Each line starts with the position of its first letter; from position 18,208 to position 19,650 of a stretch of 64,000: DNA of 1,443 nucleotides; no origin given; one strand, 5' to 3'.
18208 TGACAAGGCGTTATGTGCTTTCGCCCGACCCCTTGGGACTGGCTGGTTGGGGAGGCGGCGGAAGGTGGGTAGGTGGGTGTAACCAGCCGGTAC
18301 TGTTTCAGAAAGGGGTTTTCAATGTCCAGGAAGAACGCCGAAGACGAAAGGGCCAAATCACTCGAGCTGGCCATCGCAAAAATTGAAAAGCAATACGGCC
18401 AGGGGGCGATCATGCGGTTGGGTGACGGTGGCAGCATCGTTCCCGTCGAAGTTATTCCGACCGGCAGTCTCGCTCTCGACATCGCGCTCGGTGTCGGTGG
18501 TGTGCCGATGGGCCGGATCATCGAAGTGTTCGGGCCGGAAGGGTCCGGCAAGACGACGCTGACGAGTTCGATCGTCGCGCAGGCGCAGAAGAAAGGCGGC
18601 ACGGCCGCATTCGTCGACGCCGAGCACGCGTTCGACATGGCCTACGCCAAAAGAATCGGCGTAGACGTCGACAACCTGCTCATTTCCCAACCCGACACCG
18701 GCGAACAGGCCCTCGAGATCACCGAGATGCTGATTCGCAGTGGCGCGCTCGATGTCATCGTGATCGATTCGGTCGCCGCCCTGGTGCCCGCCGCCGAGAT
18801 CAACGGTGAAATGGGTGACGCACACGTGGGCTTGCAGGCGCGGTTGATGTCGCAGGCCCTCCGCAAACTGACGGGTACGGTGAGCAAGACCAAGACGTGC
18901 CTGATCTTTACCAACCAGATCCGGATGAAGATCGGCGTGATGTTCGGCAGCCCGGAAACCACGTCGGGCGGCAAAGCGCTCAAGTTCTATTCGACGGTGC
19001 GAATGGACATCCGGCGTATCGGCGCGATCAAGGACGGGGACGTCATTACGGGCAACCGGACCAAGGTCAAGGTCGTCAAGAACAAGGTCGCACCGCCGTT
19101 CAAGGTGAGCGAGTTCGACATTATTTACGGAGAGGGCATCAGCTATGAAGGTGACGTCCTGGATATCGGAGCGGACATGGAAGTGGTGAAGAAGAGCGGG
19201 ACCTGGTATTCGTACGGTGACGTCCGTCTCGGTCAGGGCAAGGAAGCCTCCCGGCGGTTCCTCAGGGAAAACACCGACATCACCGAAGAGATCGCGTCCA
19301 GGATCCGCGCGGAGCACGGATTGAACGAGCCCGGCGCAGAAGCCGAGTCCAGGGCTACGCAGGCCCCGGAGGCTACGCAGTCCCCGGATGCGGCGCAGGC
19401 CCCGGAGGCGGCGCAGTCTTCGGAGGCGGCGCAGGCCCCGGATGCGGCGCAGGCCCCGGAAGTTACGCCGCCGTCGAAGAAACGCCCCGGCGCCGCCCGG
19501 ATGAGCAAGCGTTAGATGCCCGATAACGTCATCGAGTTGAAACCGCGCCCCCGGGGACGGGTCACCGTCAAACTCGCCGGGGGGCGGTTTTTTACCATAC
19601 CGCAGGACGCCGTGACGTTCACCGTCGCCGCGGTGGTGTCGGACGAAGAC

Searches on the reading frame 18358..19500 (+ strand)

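Call 72: search_protein_families(library=pfam, proteins=[window:18358-19500:+])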
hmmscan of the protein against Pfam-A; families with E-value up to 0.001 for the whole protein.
window:18358-19500:+ (381 aa): 10 families
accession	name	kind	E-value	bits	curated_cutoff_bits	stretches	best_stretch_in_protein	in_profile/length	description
PF00154.27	RecA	-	3.3e-133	443.5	27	1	2-262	3-262/262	recA bacterial DNA recombination protein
PF21096.2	RecA_C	-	9.9e-23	80.5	27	1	265-320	1-56/57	RecA C-terminal domain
PF08423.17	Rad51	-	3e-10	40.2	22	1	32-220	7-211/244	Rad51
PF06745.19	ATPase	-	6.6e-06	26.1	26.6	1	34-107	2-77/231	KaiC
PF01637.24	ATPase_2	-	5.2e-05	23.6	33.2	1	53-110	21-69/225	ATPase domain predominantly from Archaea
PF13401.12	AAA_22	-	5.5e-05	23.9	27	1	53-142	6-96/130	AAA domain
PF00005.33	ABC_tran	-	8.4e-05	23.6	25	1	49-92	8-51/137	ABC transporter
PF00004.35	AAA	-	0.00015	22.7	21.2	1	57-187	3-110/131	ATPase family associated with various cellular activities (AAA)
PF13479.12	AAA_24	-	0.00063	20.1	27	1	55-143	5-77/195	AAA domain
PF13481.12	AAA_25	-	0.00082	19.5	27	0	49-147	30-160/195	AAA domain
